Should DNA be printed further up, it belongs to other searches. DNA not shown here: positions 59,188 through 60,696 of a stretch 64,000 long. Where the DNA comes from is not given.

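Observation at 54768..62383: Type IV pilus-like module with A24 peptidase, acidic FN3/PKD protein, protease and two paralogous twitch-type radical SAM enzymes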

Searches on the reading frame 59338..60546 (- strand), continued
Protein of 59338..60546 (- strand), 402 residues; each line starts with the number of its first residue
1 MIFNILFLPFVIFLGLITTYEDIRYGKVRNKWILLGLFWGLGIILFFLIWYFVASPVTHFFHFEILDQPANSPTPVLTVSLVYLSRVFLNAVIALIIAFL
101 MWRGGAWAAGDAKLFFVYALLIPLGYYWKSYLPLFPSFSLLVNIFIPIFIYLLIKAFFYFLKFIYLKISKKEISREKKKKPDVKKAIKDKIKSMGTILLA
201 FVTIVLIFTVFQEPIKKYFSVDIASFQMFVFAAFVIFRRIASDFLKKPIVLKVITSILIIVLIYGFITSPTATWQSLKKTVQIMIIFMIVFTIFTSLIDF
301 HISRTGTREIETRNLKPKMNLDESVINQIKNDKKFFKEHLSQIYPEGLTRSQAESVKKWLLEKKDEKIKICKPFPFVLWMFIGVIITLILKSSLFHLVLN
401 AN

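Call 61: search_protein_families(library=ncbifam, proteins=[L007:15257-16741:+, L025:1584-3008:+, L007:11375-12754:+, L007:12782-14569:+, L007:6292-7158:+, L007:1775-3133:+, L089:1648-2664:+, L089:2667-3260:+], max_evalue=0.00001)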
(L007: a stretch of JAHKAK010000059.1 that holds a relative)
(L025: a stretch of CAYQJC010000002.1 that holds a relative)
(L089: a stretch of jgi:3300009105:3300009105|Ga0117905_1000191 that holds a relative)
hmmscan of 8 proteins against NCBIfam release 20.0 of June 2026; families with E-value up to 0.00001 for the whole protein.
L007:15257-16741:+ (495 aa): 59 families (the best 25 are shown)
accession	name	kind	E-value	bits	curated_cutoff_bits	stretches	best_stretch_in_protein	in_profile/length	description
TIGR03978.1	rSAM_paired_1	equivalog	6.6e-157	523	370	1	26-493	3-466/466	His-Xaa-Ser system radical SAM maturase HxsB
NF047865.1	rSAM_PapB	equivalog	1.8e-35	122.7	340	1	106-456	7-327/330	PapB family radical SAM/SPASM ranthipeptide maturase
TIGR04064.1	rSAM_nif11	equivalog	8e-31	107.2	518.7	1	106-468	82-421/459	nif11-like peptide radical SAM maturase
TIGR03906.1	quino_hemo_SAM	equivalog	6e-28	97.7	453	1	106-475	98-442/467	quinohemoprotein amine dehydrogenase maturation protein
TIGR04068.1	rSAM_ocin_clost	equivalog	5.5e-27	94.8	500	1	45-449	29-424/462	Cys-rich peptide radical SAM maturase CcpM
NF040492.1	not_ScfB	exception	2.6e-26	92.5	855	1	107-463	100-431/450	ScfB-related radical SAM/SPASM orphan maturase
TIGR03974.1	rSAM_six_Cys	equivalog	5.3e-25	88.2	425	1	107-460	102-431/451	thioether cross-link-forming SCIFF peptide maturase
TIGR03942.1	sulfatase_rSAM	equivalog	3.2e-21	75.8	349.45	1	108-455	7-334/363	anaerobic sulfatase maturase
TIGR04163.1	rSAM_cobopep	equivalog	4.2e-21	75.2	375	1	105-455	67-397/428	peptide-modifying radical SAM enzyme CbpB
TIGR04115.1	rSAM_Cxxx_rpt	equivalog_domain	1.8e-20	73.8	350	1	107-452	7-332/359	radical SAM peptide maturase, CXXX-repeat target family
NF035951.1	rSAM_RumMC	equivalog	4.5e-19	68.5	720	1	105-284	115-295/510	RumMC family radical SAM sactipeptide maturase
NF041298.1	rSAM_mat_DynA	equivalog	9.5e-18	64.3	450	1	105-451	4-327/356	dynobactin maturation radical SAM/SPASM protein DynA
NF038107.1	rSAM_NF038107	equivalog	1.5e-17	63.5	600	1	30-234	11-220/444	Cys-every-fifth radical SAM/SPASM peptide maturase CefB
TIGR04136.1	rSAM_FibroRumin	equivalog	3.4e-15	55.8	400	1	105-230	94-233/458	FibroRumin system radical SAM peptide maturase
TIGR04280.1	geopep_mat_rSAM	hypoth_equivalog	1e-14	54.4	400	1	105-234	87-217/428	geopeptide radical SAM maturase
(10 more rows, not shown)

L025:1584-3008:+ (475 aa): 47 families (the best 25 are shown)
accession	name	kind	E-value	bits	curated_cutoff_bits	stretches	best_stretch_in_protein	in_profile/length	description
TIGR03978.1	rSAM_paired_1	equivalog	3.1e-154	514.2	370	1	16-472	4-466/466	His-Xaa-Ser system radical SAM maturase HxsB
TIGR04064.1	rSAM_nif11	equivalog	3.1e-36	125.1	518.7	1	94-453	81-427/459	nif11-like peptide radical SAM maturase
NF047865.1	rSAM_PapB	equivalog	2.2e-34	119.2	340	1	95-434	7-326/330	PapB family radical SAM/SPASM ranthipeptide maturase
NF040492.1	not_ScfB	exception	3.9e-34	118.3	855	1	96-454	100-443/450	ScfB-related radical SAM/SPASM orphan maturase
TIGR03906.1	quino_hemo_SAM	equivalog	1.1e-30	106.7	453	1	92-445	93-433/467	quinohemoprotein amine dehydrogenase maturation protein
TIGR03974.1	rSAM_six_Cys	equivalog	2.3e-30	105.9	425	1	72-437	81-429/451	thioether cross-link-forming SCIFF peptide maturase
TIGR04068.1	rSAM_ocin_clost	equivalog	5.9e-26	91.4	500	1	91-425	84-421/462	Cys-rich peptide radical SAM maturase CcpM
TIGR03942.1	sulfatase_rSAM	equivalog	1.3e-25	90.3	349.45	1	96-426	6-326/363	anaerobic sulfatase maturase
TIGR04163.1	rSAM_cobopep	equivalog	7.3e-20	71.1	375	1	50-437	24-400/428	peptide-modifying radical SAM enzyme CbpB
NF041298.1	rSAM_mat_DynA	equivalog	2.2e-19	69.7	450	1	94-435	4-332/356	dynobactin maturation radical SAM/SPASM protein DynA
NF038107.1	rSAM_NF038107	equivalog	2.6e-19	69.3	600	1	24-249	16-247/444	Cys-every-fifth radical SAM/SPASM peptide maturase CefB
NF035951.1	rSAM_RumMC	equivalog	6.3e-19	68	720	1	93-246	114-274/510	RumMC family radical SAM sactipeptide maturase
NF010321.0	PRK13758.1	equivalog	5e-17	62.1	441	1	92-460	6-363/370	anaerobic sulfatase-maturase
NF038170.1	lachnocin_rSAM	equivalog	1.3e-16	60.5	550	1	95-286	80-273/440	lachnocin radical SAM maturase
TIGR04083.1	rSAM_pep_methan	hypoth_equivalog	3.8e-16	58.9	300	1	95-460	4-344/376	TIGR04083 family peptide-modifying radical SAM enzyme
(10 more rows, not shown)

L007:11375-12754:+ (460 aa): 9 families
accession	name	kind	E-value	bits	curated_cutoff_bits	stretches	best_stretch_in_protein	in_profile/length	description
TIGR02917.1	PEP_TPR_lipo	equivalog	2.1e-17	62.3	312.2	2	133-273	537-670/899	XrtA/PEP-CTERM system TPR-repeat protein PrsT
NF040959.1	MamA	equivalog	3.2e-17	62.7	200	2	314-401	106-193/204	magnetosome protein MamA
TIGR03939.1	PGA_TPR_OMP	equivalog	2e-09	36.2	366.65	1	317-403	399-485/800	poly-beta-1,6 N-acetyl-D-glucosamine export porin PgaA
TIGR02521.1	type_IV_pilW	equivalog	5.8e-09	35.8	154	0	347-416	31-100/234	type IV pilus biogenesis/stability protein PilW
TIGR00990.1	3a0801s09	subfamily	3.4e-08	32.6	757.25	1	143-400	308-561/615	mitochondrial import receptor subunit TOM70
NF033758.1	gliding_GltE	equivalog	5.7e-08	32.2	225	1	351-417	158-224/411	adventurous gliding motility TPR repeat lipoprotein GltE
NF008757.0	PRK11788.1-5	equivalog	5.7e-07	29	363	0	129-282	141-293/388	lipopolysaccharide assembly protein LapB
NF008756.0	PRK11788.1-4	equivalog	2e-06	27.1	474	0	128-268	140-279/389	lipopolysaccharide assembly protein LapB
NF008753.0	PRK11788.1-1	equivalog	5.6e-06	25.7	395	0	131-239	143-249/389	lipopolysaccharide assembly protein LapB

L007:12782-14569:+ (596 aa): 2 families
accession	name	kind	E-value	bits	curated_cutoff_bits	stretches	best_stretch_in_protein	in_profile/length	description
NF041573.1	rhamnosid_Stmyc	equivalog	8.7e-12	43.7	1720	1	410-547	24-151/1028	alpha-L-rhamnosidase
NF041572.1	rhamnosid_Flavobac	equivalog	1.7e-07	29.7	1800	1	407-493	42-131/946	alpha-L-rhamnosidase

L007:6292-7158:+ (289 aa): 39 families (the best 25 are shown)
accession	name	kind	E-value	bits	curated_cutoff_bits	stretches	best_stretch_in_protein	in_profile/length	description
NF038332.1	rSAM_rare_HxsC4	exception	7.5e-34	117.4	500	1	19-196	18-198/335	radical SAM protein HxsC4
TIGR03977.1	rSAM_pair_HxsC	equivalog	1.4e-25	89.8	267.9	1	4-274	14-288/292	His-Xaa-Ser system radical SAM maturase HxsC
TIGR04545.1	rSAM_ahbD_hemeb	equivalog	8.9e-22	78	500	1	21-207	6-192/339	heme b synthase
TIGR02668.1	moaA_archaeal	equivalog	3.3e-18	65.7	325.25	1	21-224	16-219/303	GTP 3',8-cyclase MoaA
NF045574.1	sacti_mat_StsB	exception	1.3e-17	63.8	625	1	21-188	102-266/466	StsB family radical SAM/SPASM domain sactipeptide maturase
TIGR04055.1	rSAM_NirJ2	equivalog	3.4e-17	63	500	1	25-197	10-180/326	putative heme d1 biosynthesis radical SAM protein NirJ2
TIGR04317.1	W_rSAM_matur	equivalog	4e-17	62.4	380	1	18-200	7-193/349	tungsten cofactor oxidoreductase radical SAM maturase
NF001199.0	PRK00164.2-1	equivalog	6.3e-16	58.4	231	1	21-179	18-176/308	GTP 3',8-cyclase MoaA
TIGR04051.1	rSAM_NirJ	equivalog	6.6e-15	54.9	515.45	1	25-192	12-177/354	heme d1 biosynthesis radical SAM protein NirJ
TIGR02666.1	moaA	equivalog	2e-14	53.3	284.05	1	24-212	19-220/336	GTP 3',8-cyclase MoaA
TIGR04054.1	rSAM_NirJ1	equivalog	2.3e-14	52.8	650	1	21-183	42-202/387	putative heme d1 biosynthesis radical SAM protein NirJ1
NF050035.1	rSAM_WgK_link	exception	3.5e-14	52.6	650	1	19-223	13-214/367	radical SAM/SPASM peptide maturase WgkB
TIGR04546.1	rSAM_ahbC_deAc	equivalog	6.3e-14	51.6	650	1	21-191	45-213/390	12,18-didecarboxysiroheme deacetylase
TIGR04347.1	pseudo_SAM_Halo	equivalog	6.7e-14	51.9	525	1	24-191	47-212/390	TIGR04347 family pseudo-SAM/SPASM protein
TIGR04053.2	TIGR04053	equivalog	8.8e-14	51.5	395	1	49-223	48-218/366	TIGR04053 family radical SAM/SPASM domain-containing protein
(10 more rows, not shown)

L007:1775-3133:+ (453 aa): 62 families (the best 25 are shown)
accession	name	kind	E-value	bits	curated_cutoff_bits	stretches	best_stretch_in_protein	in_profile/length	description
TIGR04055.1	rSAM_NirJ2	equivalog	8.3e-31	107.7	500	1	132-446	5-321/326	putative heme d1 biosynthesis radical SAM protein NirJ2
TIGR04545.1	rSAM_ahbD_hemeb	equivalog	2.3e-29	102.9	500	1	130-302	3-172/339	heme b synthase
TIGR04347.1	pseudo_SAM_Halo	equivalog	9.4e-28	97.5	525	1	130-303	41-210/390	TIGR04347 family pseudo-SAM/SPASM protein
TIGR02109.1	PQQ_syn_pqqE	equivalog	3.3e-26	92.1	381.35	1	125-302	5-179/358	pyrroloquinoline quinone biosynthesis protein PqqE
TIGR04546.1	rSAM_ahbC_deAc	equivalog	1.1e-23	83.7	650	1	130-294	42-202/390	12,18-didecarboxysiroheme deacetylase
TIGR04317.1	W_rSAM_matur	equivalog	2.3e-23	82.9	380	1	127-296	4-175/349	tungsten cofactor oxidoreductase radical SAM maturase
TIGR04054.1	rSAM_NirJ1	equivalog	7.5e-23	80.8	650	1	130-296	39-201/387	putative heme d1 biosynthesis radical SAM protein NirJ1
TIGR04051.1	rSAM_NirJ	equivalog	2.3e-22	79.4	515.45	1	132-296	7-167/354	heme d1 biosynthesis radical SAM protein NirJ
TIGR03962.1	mycofact_rSAM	equivalog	1.9e-21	76.6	265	1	129-291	14-172/339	mycofactocin radical SAM maturase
TIGR02666.1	moaA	equivalog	2.3e-21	76.1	284.05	1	129-292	12-177/336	GTP 3',8-cyclase MoaA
NF045574.1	sacti_mat_StsB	exception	5.7e-21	74.9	625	1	129-296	98-260/466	StsB family radical SAM/SPASM domain sactipeptide maturase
TIGR04053.2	TIGR04053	equivalog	5.9e-21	75.1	395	1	123-304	4-185/366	TIGR04053 family radical SAM/SPASM domain-containing protein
NF050035.1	rSAM_WgK_link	exception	1.4e-19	70.3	650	1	126-281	8-160/367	radical SAM/SPASM peptide maturase WgkB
NF038283.1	viperin_w_prok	equivalog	1.5e-19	70.3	180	1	133-310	8-193/281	viperin family antiviral radical SAM protein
TIGR02668.1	moaA_archaeal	equivalog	9.4e-19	67.5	325.25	1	128-291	11-172/303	GTP 3',8-cyclase MoaA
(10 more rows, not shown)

L089:1648-2664:+ (338 aa): 5 families
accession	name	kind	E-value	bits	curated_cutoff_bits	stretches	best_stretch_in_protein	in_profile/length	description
TIGR03723.1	T6A_TsaD_YgjD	equivalog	4.7e-43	147.5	296.1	1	3-322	1-312/314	tRNA (adenosine(37)-N6)-threonylcarbamoyltransferase complex transferase subunit TsaD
TIGR00329.1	gcp_kae1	subfamily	8.1e-43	146.8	207.8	1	4-316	1-305/305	tRNA (adenosine(37)-N6)-threonylcarbamoyltransferase complex transferase subunit TsaD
TIGR03722.2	arch_KAE1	equivalog_domain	5.7e-24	84.8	375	1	3-324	1-298/323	KEOPS complex N(6)-L-threonylcarbamoyladenine synthase Kae1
NF007174.0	PRK09605.1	equivalog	2.8e-18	65.7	447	1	1-322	1-298/535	bifunctional N(6)-L-threonylcarbamoyladenine synthase/serine/threonine protein kinase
TIGR03725.1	T6A_YeaZ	equivalog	8.1e-06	26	69.3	0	3-113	1-102/212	tRNA (adenosine(37)-N6)-threonylcarbamoyltransferase complex dimerization subunit type 1 TsaB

L089:2667-3260:+ (197 aa): 3 families
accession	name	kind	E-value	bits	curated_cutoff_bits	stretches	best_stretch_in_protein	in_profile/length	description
TIGR00057.1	TIGR00057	equivalog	3.7e-41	140.6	123.2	1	16-197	12-190/202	L-threonylcarbamoyladenylate synthase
NF007919.1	PRK10634.1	equivalog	2.8e-20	72.6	175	1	19-191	2-173/176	L-threonylcarbamoyladenylate synthase type 1 TsaC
TIGR00143.1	hypF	equivalog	1.5e-11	43.2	466.1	1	14-197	193-373/741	carbamoyltransferase HypF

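Call 108: search_protein_representatives(alignment_id=A1)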
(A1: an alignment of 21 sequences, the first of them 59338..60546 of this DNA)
Query: 21 sequences, 397 profile positions. Proteins with E-value up to 0.001 (for the whole library): 2390; up to 1e-10: 1664; up to 1e-30: 783. The best 150 are listed.
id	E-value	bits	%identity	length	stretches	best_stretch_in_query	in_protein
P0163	4.2e-138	477.3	-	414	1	4-391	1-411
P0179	9.9e-126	436.6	-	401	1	1-394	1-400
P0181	3.4e-124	431.5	-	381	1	4-395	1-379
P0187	8.5e-119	413.8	-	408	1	1-394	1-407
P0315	8.6e-107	374.2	-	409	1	4-395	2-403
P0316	1.1e-106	373.9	-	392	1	4-390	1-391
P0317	2.4e-106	372.8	-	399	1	1-391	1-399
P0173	2.8e-105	369.3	-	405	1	4-395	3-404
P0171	4.8e-105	368.5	-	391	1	4-393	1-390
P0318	4.5e-104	365.3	-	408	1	1-392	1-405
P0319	2.4e-103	362.9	-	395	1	5-394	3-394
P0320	3.6e-103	362.3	-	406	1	4-392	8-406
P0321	1.9e-99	350.0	-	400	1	4-395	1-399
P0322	2.3e-99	349.7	-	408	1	1-394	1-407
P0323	3.4e-99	349.2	-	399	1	13-392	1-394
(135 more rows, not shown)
